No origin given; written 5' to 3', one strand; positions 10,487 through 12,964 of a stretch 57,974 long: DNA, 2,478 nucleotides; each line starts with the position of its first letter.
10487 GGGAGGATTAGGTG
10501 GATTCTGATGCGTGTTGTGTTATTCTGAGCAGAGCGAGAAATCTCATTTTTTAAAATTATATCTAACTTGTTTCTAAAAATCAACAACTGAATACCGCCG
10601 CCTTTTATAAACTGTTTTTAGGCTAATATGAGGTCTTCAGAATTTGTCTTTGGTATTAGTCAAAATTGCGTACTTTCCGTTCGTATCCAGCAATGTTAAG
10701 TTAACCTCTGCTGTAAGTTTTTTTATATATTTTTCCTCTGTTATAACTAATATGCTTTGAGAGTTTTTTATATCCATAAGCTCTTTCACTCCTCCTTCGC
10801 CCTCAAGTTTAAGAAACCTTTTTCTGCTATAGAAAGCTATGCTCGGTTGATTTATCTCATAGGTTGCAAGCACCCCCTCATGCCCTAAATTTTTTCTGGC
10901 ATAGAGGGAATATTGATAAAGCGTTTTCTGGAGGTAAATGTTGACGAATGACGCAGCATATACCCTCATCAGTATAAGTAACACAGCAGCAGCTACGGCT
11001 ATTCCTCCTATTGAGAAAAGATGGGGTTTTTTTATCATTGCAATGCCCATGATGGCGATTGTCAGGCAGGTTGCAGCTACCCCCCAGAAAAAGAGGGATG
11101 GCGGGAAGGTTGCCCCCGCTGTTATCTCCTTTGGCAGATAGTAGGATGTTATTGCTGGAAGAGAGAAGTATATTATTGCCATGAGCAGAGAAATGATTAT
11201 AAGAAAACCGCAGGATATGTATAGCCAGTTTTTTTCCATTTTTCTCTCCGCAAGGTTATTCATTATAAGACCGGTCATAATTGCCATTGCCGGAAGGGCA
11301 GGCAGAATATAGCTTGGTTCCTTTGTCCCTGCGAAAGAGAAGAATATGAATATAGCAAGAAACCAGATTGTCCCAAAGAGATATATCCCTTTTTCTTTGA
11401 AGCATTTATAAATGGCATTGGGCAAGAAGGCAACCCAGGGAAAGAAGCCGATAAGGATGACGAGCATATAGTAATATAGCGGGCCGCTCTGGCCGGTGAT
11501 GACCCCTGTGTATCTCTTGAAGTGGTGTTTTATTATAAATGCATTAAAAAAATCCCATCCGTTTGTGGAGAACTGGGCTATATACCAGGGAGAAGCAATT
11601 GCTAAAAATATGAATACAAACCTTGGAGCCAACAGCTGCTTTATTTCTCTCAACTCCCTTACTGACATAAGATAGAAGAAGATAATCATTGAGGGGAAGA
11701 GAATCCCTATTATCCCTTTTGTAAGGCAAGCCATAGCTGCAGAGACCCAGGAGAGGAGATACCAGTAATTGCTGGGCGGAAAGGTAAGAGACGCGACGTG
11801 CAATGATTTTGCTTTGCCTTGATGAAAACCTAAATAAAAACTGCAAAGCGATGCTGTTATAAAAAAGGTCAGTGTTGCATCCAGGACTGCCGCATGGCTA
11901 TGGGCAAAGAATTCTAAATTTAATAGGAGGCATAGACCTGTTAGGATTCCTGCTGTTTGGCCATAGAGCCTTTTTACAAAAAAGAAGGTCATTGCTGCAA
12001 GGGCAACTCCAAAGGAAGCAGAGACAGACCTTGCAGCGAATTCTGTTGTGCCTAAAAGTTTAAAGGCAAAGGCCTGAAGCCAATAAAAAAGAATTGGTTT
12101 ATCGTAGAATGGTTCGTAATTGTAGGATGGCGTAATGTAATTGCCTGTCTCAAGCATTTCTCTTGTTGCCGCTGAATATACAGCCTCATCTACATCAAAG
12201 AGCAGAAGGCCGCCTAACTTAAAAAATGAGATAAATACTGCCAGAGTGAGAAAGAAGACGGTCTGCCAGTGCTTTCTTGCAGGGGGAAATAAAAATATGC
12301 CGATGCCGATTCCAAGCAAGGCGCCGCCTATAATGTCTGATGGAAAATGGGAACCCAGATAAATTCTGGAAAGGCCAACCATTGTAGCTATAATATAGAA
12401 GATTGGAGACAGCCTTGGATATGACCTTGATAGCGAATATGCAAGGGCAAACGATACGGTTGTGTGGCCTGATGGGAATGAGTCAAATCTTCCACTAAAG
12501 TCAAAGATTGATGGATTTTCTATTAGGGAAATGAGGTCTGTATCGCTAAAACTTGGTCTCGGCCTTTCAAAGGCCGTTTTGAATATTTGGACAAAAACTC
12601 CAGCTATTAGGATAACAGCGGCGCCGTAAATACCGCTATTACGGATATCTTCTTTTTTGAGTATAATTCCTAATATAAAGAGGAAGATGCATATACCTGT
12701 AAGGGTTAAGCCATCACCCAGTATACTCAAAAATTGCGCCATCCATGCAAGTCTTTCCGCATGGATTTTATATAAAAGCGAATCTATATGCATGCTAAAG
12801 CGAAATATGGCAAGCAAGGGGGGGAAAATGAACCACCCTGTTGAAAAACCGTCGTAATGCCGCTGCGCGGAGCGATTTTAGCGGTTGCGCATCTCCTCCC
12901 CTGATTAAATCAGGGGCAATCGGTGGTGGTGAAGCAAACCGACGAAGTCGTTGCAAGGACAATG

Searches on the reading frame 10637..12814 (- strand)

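Call 12: search_protein_families(library=pfam, proteins=[window:10637-12814:-], max_evalue=0.00001)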
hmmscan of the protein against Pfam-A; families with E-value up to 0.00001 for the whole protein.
window:10637-12814:- (725 aa): 4 families
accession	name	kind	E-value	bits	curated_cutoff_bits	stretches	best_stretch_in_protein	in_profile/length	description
PF01569.27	PAP2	-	8e-24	84.3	27.2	1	66-176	7-122/130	PAP2 superfamily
PF02366.24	PMT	-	4.9e-17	62.7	22.7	1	200-422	20-244/245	Dolichyl-phosphate-mannose-protein mannosyltransferase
PF13231.12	PMT_2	-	2.9e-12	47.5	26.1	1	238-411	1-158/160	Dolichyl-phosphate-mannose-protein mannosyltransferase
PF14378.12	PAP2_3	-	3.9e-08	33.8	27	1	107-171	121-187/190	PAP2 superfamily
